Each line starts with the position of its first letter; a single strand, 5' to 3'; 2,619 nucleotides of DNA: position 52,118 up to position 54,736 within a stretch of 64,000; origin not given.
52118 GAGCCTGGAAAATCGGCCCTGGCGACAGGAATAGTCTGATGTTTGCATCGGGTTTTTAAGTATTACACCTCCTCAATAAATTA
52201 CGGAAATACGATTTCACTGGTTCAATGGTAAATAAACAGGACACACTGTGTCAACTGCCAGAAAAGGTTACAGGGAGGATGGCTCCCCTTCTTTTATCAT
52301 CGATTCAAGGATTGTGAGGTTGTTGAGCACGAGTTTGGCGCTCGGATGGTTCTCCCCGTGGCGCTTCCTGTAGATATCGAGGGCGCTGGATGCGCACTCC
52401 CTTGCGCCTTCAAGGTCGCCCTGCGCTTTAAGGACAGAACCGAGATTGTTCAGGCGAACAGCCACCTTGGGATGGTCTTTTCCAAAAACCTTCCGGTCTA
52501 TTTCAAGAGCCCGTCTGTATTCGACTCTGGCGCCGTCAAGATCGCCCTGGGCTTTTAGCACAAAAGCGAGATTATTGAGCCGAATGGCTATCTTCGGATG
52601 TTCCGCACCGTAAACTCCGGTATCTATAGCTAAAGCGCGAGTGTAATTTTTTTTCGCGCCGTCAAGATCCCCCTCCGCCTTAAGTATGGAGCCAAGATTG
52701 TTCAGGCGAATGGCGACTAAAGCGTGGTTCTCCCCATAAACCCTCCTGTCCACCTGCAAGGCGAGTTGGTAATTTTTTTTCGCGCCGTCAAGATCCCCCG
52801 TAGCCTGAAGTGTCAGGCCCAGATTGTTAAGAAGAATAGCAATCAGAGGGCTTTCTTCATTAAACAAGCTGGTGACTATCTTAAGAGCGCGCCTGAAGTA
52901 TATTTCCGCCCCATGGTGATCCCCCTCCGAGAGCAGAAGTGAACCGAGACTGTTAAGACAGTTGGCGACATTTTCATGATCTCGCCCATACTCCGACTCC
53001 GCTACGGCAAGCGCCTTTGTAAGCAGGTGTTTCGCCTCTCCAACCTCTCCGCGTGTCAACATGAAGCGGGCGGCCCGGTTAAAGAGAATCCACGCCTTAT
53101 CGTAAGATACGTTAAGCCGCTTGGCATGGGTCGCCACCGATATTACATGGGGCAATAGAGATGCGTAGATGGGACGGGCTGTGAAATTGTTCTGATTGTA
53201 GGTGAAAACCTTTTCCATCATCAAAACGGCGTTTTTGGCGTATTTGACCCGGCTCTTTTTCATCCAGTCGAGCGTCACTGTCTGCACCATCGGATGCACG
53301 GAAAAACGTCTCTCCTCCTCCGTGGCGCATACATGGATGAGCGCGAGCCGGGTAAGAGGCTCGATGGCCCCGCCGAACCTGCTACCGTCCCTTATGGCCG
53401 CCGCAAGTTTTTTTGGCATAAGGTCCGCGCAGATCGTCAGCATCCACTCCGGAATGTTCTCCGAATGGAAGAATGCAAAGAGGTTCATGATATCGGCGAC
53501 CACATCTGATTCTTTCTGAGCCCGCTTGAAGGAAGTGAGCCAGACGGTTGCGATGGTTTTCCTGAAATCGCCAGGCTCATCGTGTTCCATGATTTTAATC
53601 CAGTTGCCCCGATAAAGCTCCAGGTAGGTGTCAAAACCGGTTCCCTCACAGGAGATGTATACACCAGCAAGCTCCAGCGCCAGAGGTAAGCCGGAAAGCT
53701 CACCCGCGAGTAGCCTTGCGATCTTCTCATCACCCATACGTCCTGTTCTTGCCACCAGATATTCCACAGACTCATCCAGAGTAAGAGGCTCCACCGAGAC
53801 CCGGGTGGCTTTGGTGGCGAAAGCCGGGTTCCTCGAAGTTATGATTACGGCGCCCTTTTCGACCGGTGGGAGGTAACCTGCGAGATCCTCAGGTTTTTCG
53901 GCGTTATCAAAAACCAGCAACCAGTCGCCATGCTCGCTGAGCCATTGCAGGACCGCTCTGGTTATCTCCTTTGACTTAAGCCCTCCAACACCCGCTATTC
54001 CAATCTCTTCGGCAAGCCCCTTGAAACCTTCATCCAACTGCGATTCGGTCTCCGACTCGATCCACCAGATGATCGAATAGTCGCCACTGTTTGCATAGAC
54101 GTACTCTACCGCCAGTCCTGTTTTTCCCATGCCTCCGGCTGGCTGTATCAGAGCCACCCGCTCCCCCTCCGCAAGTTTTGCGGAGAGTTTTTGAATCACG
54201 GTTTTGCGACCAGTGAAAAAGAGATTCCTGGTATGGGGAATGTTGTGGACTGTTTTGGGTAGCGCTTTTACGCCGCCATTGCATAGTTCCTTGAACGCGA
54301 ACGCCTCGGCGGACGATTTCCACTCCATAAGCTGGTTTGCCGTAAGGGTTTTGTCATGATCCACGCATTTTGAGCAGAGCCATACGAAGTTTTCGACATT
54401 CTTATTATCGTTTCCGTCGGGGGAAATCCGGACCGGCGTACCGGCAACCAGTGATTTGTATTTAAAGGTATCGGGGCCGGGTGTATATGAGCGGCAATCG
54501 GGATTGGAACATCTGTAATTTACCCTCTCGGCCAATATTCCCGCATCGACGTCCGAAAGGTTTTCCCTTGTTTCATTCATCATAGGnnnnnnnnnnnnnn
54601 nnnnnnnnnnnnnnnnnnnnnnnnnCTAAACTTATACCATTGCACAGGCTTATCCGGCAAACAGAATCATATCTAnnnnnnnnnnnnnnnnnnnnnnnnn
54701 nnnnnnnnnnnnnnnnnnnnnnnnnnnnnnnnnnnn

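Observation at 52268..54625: Stand-alone NB-ARC/TPR STAND ATPase with an N-terminal HNH-like Cys4 module: candidate NLR/Avs-type defence or signalling protein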

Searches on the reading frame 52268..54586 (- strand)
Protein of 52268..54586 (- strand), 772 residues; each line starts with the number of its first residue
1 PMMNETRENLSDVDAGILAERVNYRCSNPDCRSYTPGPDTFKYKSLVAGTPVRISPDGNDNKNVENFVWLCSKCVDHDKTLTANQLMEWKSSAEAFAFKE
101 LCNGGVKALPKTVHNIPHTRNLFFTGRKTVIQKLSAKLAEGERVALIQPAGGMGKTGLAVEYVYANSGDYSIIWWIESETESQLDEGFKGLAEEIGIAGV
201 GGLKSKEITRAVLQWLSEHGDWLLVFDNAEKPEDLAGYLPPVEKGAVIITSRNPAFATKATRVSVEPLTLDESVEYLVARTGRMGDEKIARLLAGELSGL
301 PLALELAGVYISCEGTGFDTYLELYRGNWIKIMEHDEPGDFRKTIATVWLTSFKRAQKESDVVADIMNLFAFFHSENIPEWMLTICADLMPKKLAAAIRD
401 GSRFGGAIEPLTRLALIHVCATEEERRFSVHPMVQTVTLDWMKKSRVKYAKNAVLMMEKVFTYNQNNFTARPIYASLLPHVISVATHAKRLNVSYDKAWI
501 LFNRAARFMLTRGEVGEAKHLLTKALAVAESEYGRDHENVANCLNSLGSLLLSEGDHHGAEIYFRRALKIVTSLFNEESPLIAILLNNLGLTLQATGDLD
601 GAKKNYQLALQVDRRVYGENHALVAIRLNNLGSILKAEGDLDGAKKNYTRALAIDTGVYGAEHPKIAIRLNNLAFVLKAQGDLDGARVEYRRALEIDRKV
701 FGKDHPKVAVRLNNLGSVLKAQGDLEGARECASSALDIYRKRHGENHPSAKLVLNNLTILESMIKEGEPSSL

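Call 5: search_protein_families(library=pfam, proteins=[window:52268-54586:-], max_evalue=1)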
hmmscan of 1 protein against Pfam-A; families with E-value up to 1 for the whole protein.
window:52268-54586:- (772 aa): 23 families
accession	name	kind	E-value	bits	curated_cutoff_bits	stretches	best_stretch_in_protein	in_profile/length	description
PF13424.12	TPR_12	-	2.3e-63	210.8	30.1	5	670-741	6-77/77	Tetratricopeptide repeat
PF13374.12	TPR_10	-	4.3e-44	147.8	27.5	6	669-706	4-41/42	Tetratricopeptide repeat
PF07719.23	TPR_2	-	1.1e-25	88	27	5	670-698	4-32/34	Tetratricopeptide repeat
PF00515.34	TPR_1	-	3.5e-24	84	27.8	5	584-614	2-32/34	Tetratricopeptide repeat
PF24885.1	TPR_NPHP3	-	6e-24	85.2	100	3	579-699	95-215/239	Nephrocystin-3 TPR domain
PF13181.12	TPR_8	-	4e-21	73.8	25.7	5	628-655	4-31/34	Tetratricopeptide repeat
PF17874.7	TPR_MalT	-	6.1e-16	59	45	3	509-654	11-151/336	MalT-like TPR region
PF13428.12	TPR_14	-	3.2e-11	43.2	23.5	1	673-697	7-31/44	Tetratricopeptide repeat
PF13414.12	TPR_11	-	8.6e-09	35.4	26.8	2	677-698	4-25/42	TPR repeat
PF13431.12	TPR_17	-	8.7e-08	32.3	24.4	0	578-603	8-33/34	Tetratricopeptide repeat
PF25000.1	DUF7779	-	4.4e-07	30.5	27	1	360-446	7-94/95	Domain of unknown function (DUF7779)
PF00931.28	NB-ARC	-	4.7e-07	29.8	23.5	1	129-316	3-209/248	NB-ARC domain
PF09976.15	TPR_21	-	9.3e-07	29.2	25.5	1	592-632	155-192/193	Tetratricopeptide repeat-like domain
PF14559.12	TPR_19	-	2.8e-06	28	25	2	637-699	3-57/68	Tetratricopeptide repeat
PF13432.12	TPR_16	-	5.8e-06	27.1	32.7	2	512-570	10-60/65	Tetratricopeptide repeat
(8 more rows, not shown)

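Call 6: search_protein_families(library=padloc, proteins=[window:52268-54586:-], max_evalue=1)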
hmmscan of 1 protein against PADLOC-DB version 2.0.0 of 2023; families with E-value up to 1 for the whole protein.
window:52268-54586:- (772 aa): 3 families
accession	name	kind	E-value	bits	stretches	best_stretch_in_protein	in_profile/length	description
PDLC01169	TPR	-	1.1e-12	45.9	2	622-754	106-233/252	TPR repeats containing protein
PDLC05012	PDC-S39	-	0.0012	15.6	1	642-747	152-257/615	-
PDLC02033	Cas3fv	-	0.044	9.8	1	108-174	365-431/951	-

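Call 7: search_protein_families(library=ncbifam, proteins=[window:52268-54586:-], max_evalue=1)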
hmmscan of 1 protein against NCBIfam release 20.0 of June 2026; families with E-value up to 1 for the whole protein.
window:52268-54586:- (772 aa): 15 families
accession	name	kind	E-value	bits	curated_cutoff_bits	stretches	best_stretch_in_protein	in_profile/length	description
NF040586.1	FxSxx_TPR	equivalog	3.9e-108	363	300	2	119-483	3-373/830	FxSxx-COOH system tetratricopeptide repeat protein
NF041717.1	HaaA_phane_TPR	equivalog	4.1e-17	61.6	1125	3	586-744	635-787/882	cyclophane-containing RiPP biosynthesis TPR protein HaaT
TIGR02521.1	type_IV_pilW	equivalog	2.1e-12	47.1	154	2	588-699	70-167/234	type IV pilus biogenesis/stability protein PilW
NF053617.1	SARPRegAfsRStmc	equivalog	7.6e-11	40.7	1430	2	487-747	727-974/986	SARP-family global regulator AfsR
TIGR02917.1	PEP_TPR_lipo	equivalog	6.1e-10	37.6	312.2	3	628-699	468-531/899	XrtA/PEP-CTERM system TPR-repeat protein PrsT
NF053520.1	HK_Porph_FimS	equivalog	1.6e-09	36.6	600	3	632-743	131-238/618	sensor histidine kinase FimS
NF002725.1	PRK02603.1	equivalog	5.3e-07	29.8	143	2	590-681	42-120/173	photosystem I assembly protein Ycf3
NF033920.0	C39_PA2778_fam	equivalog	7.7e-07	28.8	150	0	637-696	202-253/255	PA2778 family cysteine peptidase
NF053720.1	NsdA_fam_reg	subfamily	0.0012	18.5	75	1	675-740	337-399/432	NsdA family TPR-like regulatory protein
NF047371.1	FlcA_CTERM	equivalog_domain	0.0048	15.4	300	1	501-695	350-535/646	periplasmic flagellar collar protein FlcA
NF040959.1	MamA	equivalog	0.026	14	200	1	603-698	118-204/204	magnetosome protein MamA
TIGR02552.1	LcrH_SycD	equivalog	0.031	14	104.8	0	588-614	57-83/136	SycD/LcrH family type III secretion system chaperone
NF008520.0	PRK11447.1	equivalog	0.049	11.4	858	1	510-658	280-418/1157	cellulose synthase complex outer membrane protein BcsC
NF033762.1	social_mot_Tgl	equivalog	0.05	12.9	225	1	587-695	35-128/252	social motility TPR repeat lipoprotein Tgl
NF047870.1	PKS_KR_start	domain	0.11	12.9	35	0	117-156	18-57/78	KR prefix domain-containing protein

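Call 11: find_homologous_proteins(query=window:52268-54586:-)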
Query window:52268-54586:- (772 aa): 253 proteins with E <= 0.001 among 8000 candidates; the best 120 are listed.
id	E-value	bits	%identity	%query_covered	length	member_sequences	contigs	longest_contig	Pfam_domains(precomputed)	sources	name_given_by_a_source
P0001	0.0e+0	1755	100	100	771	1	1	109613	PF13431.13,PF09976.16,PF13414.13,PF13176.13,PF24885.2,PF13428.13,PF13374.13,PF14559.13,PF17874.8,PF25000.1,PF00515.35,PF13424.13,PF13432.13,PF13181.13,PF07719.24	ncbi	-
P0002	3.3e-177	609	35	83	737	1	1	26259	PF13414.13,PF13176.13,PF24885.2,PF13428.13,PF00931.29,PF13374.13,PF07721.21,PF14559.13,PF13371.13,PF17874.8,PF25000.1,PF00515.35,PF13424.13,PF13432.13,PF13181.13,PF07719.24,PF25199.2,PF13174.13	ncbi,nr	ncbi:MAG: FxSxx-COOH system tetratricopeptide repeat protein [Methanothrix sp.]|nr:FxSxx-COOH system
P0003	1.1e-172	594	40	84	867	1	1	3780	PF09976.16,PF13176.13,PF24885.2,PF13428.13,PF13676.12,PF00931.29,PF13374.13,PF14559.13,PF17874.8,PF25000.1,PF00515.35,PF13424.13,PF13181.13,PF07719.24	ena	-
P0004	4.5e-170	585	36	85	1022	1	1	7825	PF09976.16,PF23914.2,PF13414.13,PF14357.12,PF13176.13,PF24885.2,PF13428.13,PF13676.12,PF13374.13,PF07721.21,PF14559.13,PF13371.13,PF17874.8,PF25000.1,PF00515.35,PF13424.13,PF13432.13,PF13181.13,PF07719.24,PF13174.13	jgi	jgi:tetratricopeptide (TPR) repeat protein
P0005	1.8e-167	577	40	85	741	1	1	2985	PF13431.13,PF13414.13,PF10952.16,PF13176.13,PF24885.2,PF13428.13,PF13374.13,PF07721.21,PF14559.13,PF13371.13,PF17874.8,PF25000.1,PF00515.35,PF13424.13,PF28559.1,PF13432.13,PF13181.13,PF07719.24,PF13174.13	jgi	jgi:tetratricopeptide (TPR) repeat protein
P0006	4.9e-160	552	36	84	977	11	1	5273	PF04910.21,PF13431.13,PF13414.13,PF13176.13,PF24885.2,PF13428.13,PF00931.29,PF13374.13,PF07721.21,PF14559.13,PF17874.8,PF25000.1,PF00515.35,PF22860.3,PF12895.14,PF13424.13,PF14938.13,PF13432.13,PF13181.13,PF07719.24,PF13174.13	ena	-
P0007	3.9e-159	549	30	83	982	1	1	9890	PF13431.13,PF13414.13,PF24885.2,PF13428.13,PF13676.12,PF00931.29,PF13374.13,PF07721.21,PF14559.13,PF17874.8,PF25000.1,PF00515.35,PF13424.13,PF13432.13,PF13181.13,PF07719.24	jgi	jgi:tetratricopeptide (TPR) repeat protein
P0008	1.6e-145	504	36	84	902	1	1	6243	PF09976.16,PF13414.13,PF13176.13,PF24885.2,PF13428.13,PF13676.12,PF00931.29,PF13374.13,PF07721.21,PF14559.13,PF17874.8,PF25000.1,PF00515.35,PF13424.13,PF13432.13,PF13181.13,PF07719.24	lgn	-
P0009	3.6e-145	503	36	84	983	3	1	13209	PF04910.21,PF13431.13,PF13414.13,PF13176.13,PF24885.2,PF13428.13,PF13676.12,PF13374.13,PF07721.21,PF14559.13,PF17874.8,PF25000.1,PF00515.35,PF13424.13,PF13432.13,PF13181.13,PF07719.24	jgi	-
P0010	5.0e-144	499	39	83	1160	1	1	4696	PF13431.13,PF13176.13,PF24885.2,PF13401.13,PF13428.13,PF13374.13,PF14559.13,PF17874.8,PF25000.1,PF00515.35,PF13424.13,PF01048.27,PF13432.13,PF13181.13,PF07719.24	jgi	jgi:tetratricopeptide (TPR) repeat protein/nucleoside phosphorylase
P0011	7.5e-144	499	41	84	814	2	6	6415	PF09976.16,PF13414.13,PF13176.13,PF24885.2,PF13428.13,PF13676.12,PF00931.29,PF13374.13,PF13371.13,PF17874.8,PF25000.1,PF00515.35,PF13424.13,PF13432.13,PF13181.13,PF07719.24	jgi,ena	-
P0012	4.3e-139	483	40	84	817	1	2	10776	PF13431.13,PF13414.13,PF13176.13,PF24885.2,PF13428.13,PF13676.12,PF13374.13,PF13371.13,PF17874.8,PF25000.1,PF00515.35,PF13424.13,PF13432.13,PF13181.13,PF07719.24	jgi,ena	-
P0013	3.8e-136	473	37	81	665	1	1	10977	PF13431.13,PF13414.13,PF10952.16,PF13176.13,PF24885.2,PF13428.13,PF00931.29,PF13374.13,PF07721.21,PF14559.13,PF17874.8,PF25000.1,PF00515.35,PF13424.13,PF13432.13,PF13181.13,PF07719.24,PF13174.13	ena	-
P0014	9.0e-136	472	40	84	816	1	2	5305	PF13414.13,PF13176.13,PF24885.2,PF13428.13,PF13676.12,PF13374.13,PF13371.13,PF17874.8,PF25000.1,PF00515.35,PF13424.13,PF13432.13,PF13181.13,PF07719.24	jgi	jgi:tetratricopeptide (TPR) repeat protein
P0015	1.8e-132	461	39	84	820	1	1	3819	PF13414.13,PF13176.13,PF24885.2,PF13428.13,PF13676.12,PF00931.29,PF13374.13,PF17874.8,PF25000.1,PF00515.35,PF13424.13,PF13181.13,PF07719.24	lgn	-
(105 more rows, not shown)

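Call 14: find_encoding_contigs(protein=P0001, flank=10000, max_places=4)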
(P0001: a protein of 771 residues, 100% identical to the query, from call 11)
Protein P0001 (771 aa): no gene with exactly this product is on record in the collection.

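Call 15: list_cluster_members(proteins=[P0001])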
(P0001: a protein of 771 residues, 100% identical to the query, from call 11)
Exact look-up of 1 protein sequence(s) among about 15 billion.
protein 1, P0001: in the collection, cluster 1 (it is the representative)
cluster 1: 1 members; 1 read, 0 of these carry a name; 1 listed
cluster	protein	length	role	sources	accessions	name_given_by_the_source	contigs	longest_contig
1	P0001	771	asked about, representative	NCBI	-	-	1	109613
